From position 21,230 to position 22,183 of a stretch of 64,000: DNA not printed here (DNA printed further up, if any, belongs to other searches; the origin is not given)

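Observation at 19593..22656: Orphan five-gene cluster: two bactofilin-like beta-solenoid proteins plus two 'LPxxR' family proteins (module copy 1)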

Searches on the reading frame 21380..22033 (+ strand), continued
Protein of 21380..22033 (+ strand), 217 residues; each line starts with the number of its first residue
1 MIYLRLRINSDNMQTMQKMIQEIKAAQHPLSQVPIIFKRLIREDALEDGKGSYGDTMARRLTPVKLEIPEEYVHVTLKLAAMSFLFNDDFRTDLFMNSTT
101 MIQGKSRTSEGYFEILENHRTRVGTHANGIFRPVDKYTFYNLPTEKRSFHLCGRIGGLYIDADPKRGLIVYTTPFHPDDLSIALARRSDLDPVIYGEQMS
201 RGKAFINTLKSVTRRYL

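Call 43: find_encoding_contigs(protein=P0041, flank=8000, max_places=3)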
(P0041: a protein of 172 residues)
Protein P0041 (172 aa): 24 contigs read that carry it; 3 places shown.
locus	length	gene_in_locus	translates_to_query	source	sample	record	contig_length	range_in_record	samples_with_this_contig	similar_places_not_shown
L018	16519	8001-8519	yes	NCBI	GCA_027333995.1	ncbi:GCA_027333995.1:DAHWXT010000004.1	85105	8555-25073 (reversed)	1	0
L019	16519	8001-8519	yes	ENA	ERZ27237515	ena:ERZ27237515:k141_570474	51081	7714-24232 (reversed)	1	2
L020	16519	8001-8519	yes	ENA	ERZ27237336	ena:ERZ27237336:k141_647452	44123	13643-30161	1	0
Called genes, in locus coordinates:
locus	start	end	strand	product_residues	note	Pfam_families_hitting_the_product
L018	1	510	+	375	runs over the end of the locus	PF13439:Glyco_transf_4, PF13579:Glyco_trans_4_4, PF20706:GT4-conflict, PF00534:Glycos_transf_1, PF13692:Glyco_trans_1_4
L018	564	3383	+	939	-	PF00133:tRNA-synt_1, PF09334:tRNA-synt_1g, PF13603:tRNA-synt_1_2 (faint), PF01406:tRNA-synt_1e (weak), PF09334:tRNA-synt_1g (weak), PF08264:Anticodon_1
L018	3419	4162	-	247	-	PF02163:Peptidase_M50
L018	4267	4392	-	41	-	-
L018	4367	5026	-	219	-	-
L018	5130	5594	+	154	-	-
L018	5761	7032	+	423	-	PF00009:GTP_EFTU, PF03144:GTP_EFTU_D2, PF03143:GTP_EFTU_D3, PF22594:GTP-eEF1A_C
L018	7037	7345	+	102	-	PF00338:Ribosomal_S10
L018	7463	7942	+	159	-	-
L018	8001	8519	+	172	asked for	-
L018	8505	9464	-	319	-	PF01916:DS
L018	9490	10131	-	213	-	-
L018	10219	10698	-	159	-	PF25087:GMPPB_C (faint)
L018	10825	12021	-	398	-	-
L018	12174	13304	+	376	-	PF08271:Zn_Ribbon_TF, PF00382:TFIIB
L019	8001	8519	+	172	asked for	-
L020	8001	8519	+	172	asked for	-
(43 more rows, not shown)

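Call 44: find_encoding_contigs(protein=P0039, flank=8000, max_places=3)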
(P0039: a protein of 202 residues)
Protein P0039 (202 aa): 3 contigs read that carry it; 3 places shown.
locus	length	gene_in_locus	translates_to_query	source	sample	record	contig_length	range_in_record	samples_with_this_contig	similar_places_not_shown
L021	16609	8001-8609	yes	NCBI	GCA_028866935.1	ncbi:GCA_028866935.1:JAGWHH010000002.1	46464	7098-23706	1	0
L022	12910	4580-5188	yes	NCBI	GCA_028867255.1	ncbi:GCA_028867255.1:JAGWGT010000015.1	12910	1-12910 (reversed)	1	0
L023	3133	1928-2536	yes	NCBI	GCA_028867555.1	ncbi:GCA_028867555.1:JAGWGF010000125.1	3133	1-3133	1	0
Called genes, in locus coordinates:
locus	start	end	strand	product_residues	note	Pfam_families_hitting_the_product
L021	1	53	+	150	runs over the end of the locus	PF00293:NUDIX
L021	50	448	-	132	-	PF12172:zf-ChsH2, PF01796:OB_ChsH2_C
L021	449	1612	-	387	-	PF00108:Thiolase_N, PF02803:Thiolase_C, PF22691:Thiolase_C_1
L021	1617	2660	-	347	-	PF08541:ACP_syn_III_C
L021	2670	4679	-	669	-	PF14890:Intein_splicing, PF14528:LAGLIDADG_3 (weak), PF02775:TPP_enzyme_C, PF12367:PFO_beta_C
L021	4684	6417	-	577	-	PF01558:POR, PF01855:POR_N, PF02780:Transketolase_C (faint), PF17147:PFOR_II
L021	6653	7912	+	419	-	PF00368:HMG-CoA_red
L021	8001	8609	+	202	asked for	-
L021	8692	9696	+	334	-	PF00297:Ribosomal_L3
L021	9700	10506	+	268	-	PF00573:Ribosomal_L4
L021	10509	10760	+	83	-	PF00276:Ribosomal_L23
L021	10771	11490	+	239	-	PF03947:Ribosomal_L2_C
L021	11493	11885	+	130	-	PF00203:Ribosomal_S19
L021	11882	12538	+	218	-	PF00237:Ribosomal_L22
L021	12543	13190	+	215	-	PF07650:KH_2, PF00189:Ribosomal_S3_C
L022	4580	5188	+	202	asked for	-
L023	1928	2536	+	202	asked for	-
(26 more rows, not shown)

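Call 45: fold_search(model_id=the predicted structure, library=pdb)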
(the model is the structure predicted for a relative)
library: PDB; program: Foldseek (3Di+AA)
matches with E <= 10: 115; with E <= 0.001: 0
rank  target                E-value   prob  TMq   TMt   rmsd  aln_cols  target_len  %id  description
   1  1gz2                  3.4e-02  0.85  0.33  0.40   9.4       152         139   13  Crystal structure of the Ovocleidin-17 a major protein of the Gallus gallus eggshell calcified layer. (released 2003-05-22)
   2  3whd_C                7.1e-02  0.57  0.31  0.35   8.1       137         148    7  C-type lectin, human MCL (released 2013-10-23)
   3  1oz7_B                1.9e-01  0.60  0.34  0.45  10.9       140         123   10  Crystal structure of Echicetin from the venom of Indian saw-scaled viper (Echis carinatus) at 2.4 resolution (released 2003-12-30)
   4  9srk_A                3.0e-01  0.51  0.35  0.46   9.4       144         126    8  Structure of collectin-11 (CL-11) carbohydrate-recognition domain in complex with L-fucose (released 2025-11-05)
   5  7jpu_A                4.6e-01  0.23  0.32  0.07   8.5       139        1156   10  Structure of an endocytic receptor (released 2020-12-09)
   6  9r2r_D                4.6e-01  0.04  0.12  0.14  19.1       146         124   13  De novo designed M7 protein fold (released 2025-05-14)
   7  6ekk_A                5.9e-01  0.06  0.12  0.06  16.2       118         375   10  Crystal structure of GEF domain of DENND 1A in complex with Rab GTPase Rab35-GDP bound state. (released 2018-10-17)
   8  6ekk_B                7.1e-01  0.06  0.12  0.06  16.2       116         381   10  Crystal structure of GEF domain of DENND 1A in complex with Rab GTPase Rab35-GDP bound state. (released 2018-10-17)
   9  5exv_B                9.6e-01  0.02  0.14  0.14  14.9       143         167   12  Crystal structure of heme binding protein HutX from Vibrio cholerae (released 2016-07-13)
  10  9pd3_N                1.1e+00  0.12  0.11  0.11  10.1        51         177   12  NER dual incision complex - DuIS (released 2026-02-18)
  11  1olr                  1.5e+00  0.04  0.15  0.12  14.0       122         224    9  The Humicola grisea Cel12A Enzyme Structure at 1.2 A Resolution (released 2003-11-25)
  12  1ks4                  1.6e+00  0.03  0.14  0.11  14.1       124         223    9  The structure of Aspergillus niger endoglucanase-palladium complex (released 2003-01-21)
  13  2hqv                  1.8e+00  0.02  0.14  0.14  13.4       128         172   11  X-ray Crystal Structure of Protein AGR_C_4470 from Agrobacterium tumefaciens. Northeast Structural Genomics Consortium T (released 2006-09-19)
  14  7uzz_E                2.0e+00  0.03  0.12  0.08  16.5       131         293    8  Staphylococcus epidermidis RP62a CRISPR tall effector complex (released 2022-07-06)
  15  8q4e_A                2.1e+00  0.20  0.34  0.43   5.3       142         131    9  Structure of Legionella pneumophila Lcl C-terminal domain (released 2023-12-27)
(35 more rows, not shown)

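Call 47: find_related_loci(query=A7, collection=genome_contigs, flank=7000)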
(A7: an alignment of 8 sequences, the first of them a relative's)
Query A7 (202 aa) in genome_contigs; peptide patterns used: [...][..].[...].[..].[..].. (x = any residue, [..] = any of these).
39 stretches matched a pattern; 10 encode a relative of the query (tblastn E <= 1e-3); 10 distinct loci.
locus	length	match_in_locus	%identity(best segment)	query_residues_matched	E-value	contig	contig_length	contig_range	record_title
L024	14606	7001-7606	100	1-202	6e-136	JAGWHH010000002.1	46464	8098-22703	MAG: Candidatus Micrarchaeota archaeon isolate REEA73 REEA73_2_length_46464_cov_4.117533, whole genome shotgun sequence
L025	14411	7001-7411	64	12-147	2e-47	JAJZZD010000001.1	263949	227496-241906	MAG: Candidatus Micrarchaeota archaeon isolate TL1-5.bin98 NODE_12_length_263949_cov_2.004465, whole genome shotgun sequ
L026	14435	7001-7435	46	2-142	9e-37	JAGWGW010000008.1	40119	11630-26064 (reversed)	MAG: Candidatus Micrarchaeota archaeon isolate REEA6 REEA6-150_996, whole genome shotgun sequence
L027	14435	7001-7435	49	2-144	2e-32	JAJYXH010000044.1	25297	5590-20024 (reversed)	MAG: Candidatus Micrarchaeota archaeon isolate FK3.bin34 NODE_3795_length_25297_cov_5.501391, whole genome shotgun seque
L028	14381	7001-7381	42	15-142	2e-29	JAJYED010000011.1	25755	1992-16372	MAG: Candidatus Micrarchaeota archaeon isolate DBS1-1.bin141 NODE_3029_length_25755_cov_1.562315, whole genome shotgun s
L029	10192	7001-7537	40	2-163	8e-26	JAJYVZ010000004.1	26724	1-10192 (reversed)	MAG: Candidatus Micrarchaeota archaeon isolate FK2.bin61 NODE_2198_length_26724_cov_1.576682, whole genome shotgun seque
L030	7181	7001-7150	68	2-51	4e-17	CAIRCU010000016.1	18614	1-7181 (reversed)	MAG: Euryarchaeota archaeon isolate AlinenSediments_bin-5223 genome assembly, contig: bin-5223:16/57, whole genome shotg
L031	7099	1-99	85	19-51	1e-12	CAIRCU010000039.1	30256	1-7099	MAG: Euryarchaeota archaeon isolate AlinenSediments_bin-5223 genome assembly, contig: bin-5223:39/57, whole genome shotg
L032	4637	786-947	33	17-70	2e-6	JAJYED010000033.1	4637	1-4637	MAG: Candidatus Micrarchaeota archaeon isolate DBS1-1.bin141 NODE_37436_length_4637_cov_1.958980, whole genome shotgun s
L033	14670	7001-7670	33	9-86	1e-5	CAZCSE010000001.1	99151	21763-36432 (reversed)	MAG TPA_asm: Candidatus Micrarchaeota archaeon isolate SRP226684_co1_18 genome assembly, contig: NODE_32_length_99151_co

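Call 51: search_protein_families(library=pfam, proteins=[L025:6492-6707:-, L025:6242-6499:-, L025:7694-8989:-, L025:8964-9629:-, L026:6358-6885:+, L026:5278-6249:-, L026:7645-9186:+, L026:9286-10428:+, L027:7630-7893:+, L027:8016-8564:-], max_evalue=0.001)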
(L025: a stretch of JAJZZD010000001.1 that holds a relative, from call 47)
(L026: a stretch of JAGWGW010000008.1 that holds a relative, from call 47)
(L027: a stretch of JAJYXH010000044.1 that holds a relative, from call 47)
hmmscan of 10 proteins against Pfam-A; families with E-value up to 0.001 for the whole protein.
L025:6492-6707:- (71 aa): 3 families
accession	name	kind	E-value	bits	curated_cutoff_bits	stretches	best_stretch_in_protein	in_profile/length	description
PF15919.11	HicB_lk_antitox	-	3.4e-12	47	27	1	8-64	1-57/123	HicB_like antitoxin of bacterial toxin-antitoxin system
PF21748.3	UPF0150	-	2.9e-07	30.7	27.3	1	14-63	14-64/64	UPF0150-like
PF08972.17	DUF1902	-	6.2e-06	26.7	22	1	15-54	10-49/74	Domain of unknown function (DUF1902)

L025:6242-6499:- (85 aa): 1 family
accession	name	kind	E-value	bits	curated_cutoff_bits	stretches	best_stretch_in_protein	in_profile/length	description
PF07927.17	HicA_toxin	-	7e-12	45.7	27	1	10-75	2-57/58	HicA toxin of bacterial toxin-antitoxin,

L025:7694-8989:- (431 aa): 1 family
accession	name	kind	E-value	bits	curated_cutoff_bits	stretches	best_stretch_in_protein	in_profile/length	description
PF00155.27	Aminotran_1_2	-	1e-61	209.6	19.7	1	56-420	2-359/361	Aminotransferase class I and II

L025:8964-9629:- (221 aa): 1 family
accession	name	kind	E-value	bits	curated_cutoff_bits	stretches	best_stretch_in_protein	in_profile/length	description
PF01902.24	Diphthami_syn_2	-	7e-66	222.3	23.2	1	3-216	4-217/219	Diphthamide synthase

L026:6358-6885:+ (175 aa): 1 family
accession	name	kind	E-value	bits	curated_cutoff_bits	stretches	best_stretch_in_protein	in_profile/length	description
PF00411.24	Ribosomal_S11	-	2.2e-39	134.7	25.1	1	53-171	1-110/110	Ribosomal protein S11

L026:5278-6249:- (323 aa): 0 families

L026:7645-9186:+ (513 aa): 8 families
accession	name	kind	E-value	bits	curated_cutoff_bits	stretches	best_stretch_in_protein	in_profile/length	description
PF00117.34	GATase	-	1.5e-47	162.2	22.8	1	7-191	1-188/190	Glutamine amidotransferase class-I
PF00958.27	GMP_synt_C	-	6.4e-36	122.7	27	1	426-512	6-92/92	GMP synthase C terminal domain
PF02540.23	NAD_synthase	-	7.2e-13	48.7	21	1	207-391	6-177/242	NAD synthase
PF07722.19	Peptidase_C26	-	7.9e-10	39.3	20.5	1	73-175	99-219/219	Peptidase C26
PF06508.19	QueC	-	1e-06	28.8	22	1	221-289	1-66/210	Queuosine biosynthesis protein QueC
PF01171.26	ATP_bind_3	-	3e-06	27.5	27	1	222-380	2-159/182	PP-loop family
PF02568.20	ThiI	-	0.00033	20.8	20.5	1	220-326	4-116/197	Thiamine biosynthesis protein (ThiI)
PF03054.22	tRNA_Me_trans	-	0.00044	20.4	20.6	0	221-290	2-81/202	tRNA methyl transferase HUP domain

L026:9286-10428:+ (380 aa): 3 families
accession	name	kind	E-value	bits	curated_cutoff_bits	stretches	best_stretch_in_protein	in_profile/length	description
PF00383.29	dCMP_cyt_deam_1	-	6.2e-08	32.9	25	1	29-123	13-100/102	Cytidine and deoxycytidylate deaminase zinc-binding region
PF14437.12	MafB19-deam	-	1.9e-05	25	27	1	31-127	14-105/142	MafB19-like deaminase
PF14439.12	Bd3614-deam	-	3.5e-05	24.2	38.5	1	41-136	9-101/113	Bd3614-like deaminase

L027:7630-7893:+ (87 aa): 0 families

L027:8016-8564:- (182 aa): 0 families

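Call 52: search_protein_families(library=pfam, proteins=[L029:4287-6890:+, L029:7663-7950:-, L029:7997-9751:-, L033:5901-6881:+, L033:7878-8393:-, L033:8398-9408:-, L027:4926-5768:-, L027:3446-4672:-, L027:8866-10032:+, L032:177-638:+], max_evalue=0.001)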
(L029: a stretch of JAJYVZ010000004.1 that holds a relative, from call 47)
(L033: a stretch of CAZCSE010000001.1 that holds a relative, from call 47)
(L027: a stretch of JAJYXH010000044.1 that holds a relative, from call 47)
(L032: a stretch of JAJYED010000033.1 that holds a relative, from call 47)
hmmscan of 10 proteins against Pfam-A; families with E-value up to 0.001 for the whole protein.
L029:4287-6890:+ (867 aa): 4 families
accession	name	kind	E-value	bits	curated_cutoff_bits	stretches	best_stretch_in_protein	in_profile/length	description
PF00664.28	ABC_membrane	-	3.1e-38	132.5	28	1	136-408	1-273/274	ABC transporter transmembrane region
PF00005.33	ABC_tran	-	1.8e-30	106.8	25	1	471-621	2-137/137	ABC transporter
PF08909.16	DUF1854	-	4.8e-19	69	26.8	1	743-865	4-129/130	Domain of unknown function (DUF1854)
PF02463.25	SMC_N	-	5.9e-07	29.6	40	1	63-663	96-211/220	RecF/RecN/SMC N terminal domain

L029:7663-7950:- (95 aa): 0 families

L029:7997-9751:- (584 aa): 6 families
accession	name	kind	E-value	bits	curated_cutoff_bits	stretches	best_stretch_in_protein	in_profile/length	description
PF00009.33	GTP_EFTU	-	6.9e-34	117.5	26.5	1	6-213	5-184/188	Elongation factor Tu GTP binding domain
PF14578.12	GTP_EFTU_D4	-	1e-22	80.3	23.8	1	460-544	2-86/86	Elongation factor Tu domain 4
PF11987.13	IF-2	-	1.3e-15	57.8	27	1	344-439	23-117/117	Translation-initiation factor 2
PF01926.29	MMR_HSR1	-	3.8e-08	33.9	21.9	1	7-130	2-113/113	50S ribosome-binding GTPase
PF03144.31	GTP_EFTU_D2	-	2.3e-05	25.2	30.3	1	245-323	1-72/73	Elongation factor Tu domain 2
PF03029.23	ATP_bind_1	-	4.4e-05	23.8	27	1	71-213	93-236/240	Conserved hypothetical ATP binding protein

L033:5901-6881:+ (326 aa): 6 families
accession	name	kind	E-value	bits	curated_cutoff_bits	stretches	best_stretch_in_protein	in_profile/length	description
PF16363.11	GDP_Man_Dehyd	-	8.3e-64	216.6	27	1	9-316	1-332/332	GDP-mannose 4,6 dehydratase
PF01370.27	Epimerase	-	4.4e-52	177.3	20.9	1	8-244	1-231/240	NAD dependent epimerase/dehydratase family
PF01073.25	3Beta_HSD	-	4.4e-15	55.9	22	1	10-237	2-228/280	3-beta hydroxysteroid dehydrogenase/isomerase family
PF04321.23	RmlD_sub_bind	-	1e-13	51.5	27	1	7-209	2-169/287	RmlD substrate binding domain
PF02719.21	Polysacc_synt_2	-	2.2e-12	47.2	20.2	1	8-272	1-250/293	Polysaccharide biosynthesis protein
PF07993.18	NAD_binding_4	-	7e-10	38.9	20.1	1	82-195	90-213/258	Male sterility protein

L033:7878-8393:- (171 aa): 1 family
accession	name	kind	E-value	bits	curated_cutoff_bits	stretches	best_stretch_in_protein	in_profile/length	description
PF19502.5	DUF6036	-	8.3e-12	45.6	23.6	1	18-151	15-137/164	Nucleotidyltransferase of unknown function (DUF6036)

L033:8398-9408:- (336 aa): 0 families

L027:4926-5768:- (280 aa): 0 families

L027:3446-4672:- (408 aa): 1 family
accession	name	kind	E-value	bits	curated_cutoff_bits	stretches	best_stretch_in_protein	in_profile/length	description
PF01566.24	Nramp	-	1.2e-65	222.4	29.8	1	22-377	2-356/357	Natural resistance-associated macrophage protein-like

L027:8866-10032:+ (388 aa): 6 families
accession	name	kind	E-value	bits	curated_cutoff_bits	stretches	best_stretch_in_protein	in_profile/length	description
PF00534.26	Glycos_transf_1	-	1.5e-39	135.7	26.4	1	198-352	5-160/172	Glycosyl transferases group 1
PF13692.12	Glyco_trans_1_4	-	6.2e-33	114.5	27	1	209-350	2-142/142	Glycosyl transferases group 1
PF13439.12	Glyco_transf_4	-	3.3e-25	89.5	28.5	1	17-188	1-170/170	Glycosyltransferase Family 4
PF20706.3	GT4-conflict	-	6e-09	35.8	26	1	189-323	177-320/385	Family 4 Glycosyltransferase in conflict systems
PF13579.12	Glyco_trans_4_4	-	3.9e-08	34.2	29.7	1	19-182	2-157/158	Glycosyl transferase 4-like domain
PF13524.12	Glyco_trans_1_2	-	0.00035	21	25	1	231-350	7-114/144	Glycosyl transferase-like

L032:177-638:+ (153 aa): 0 families
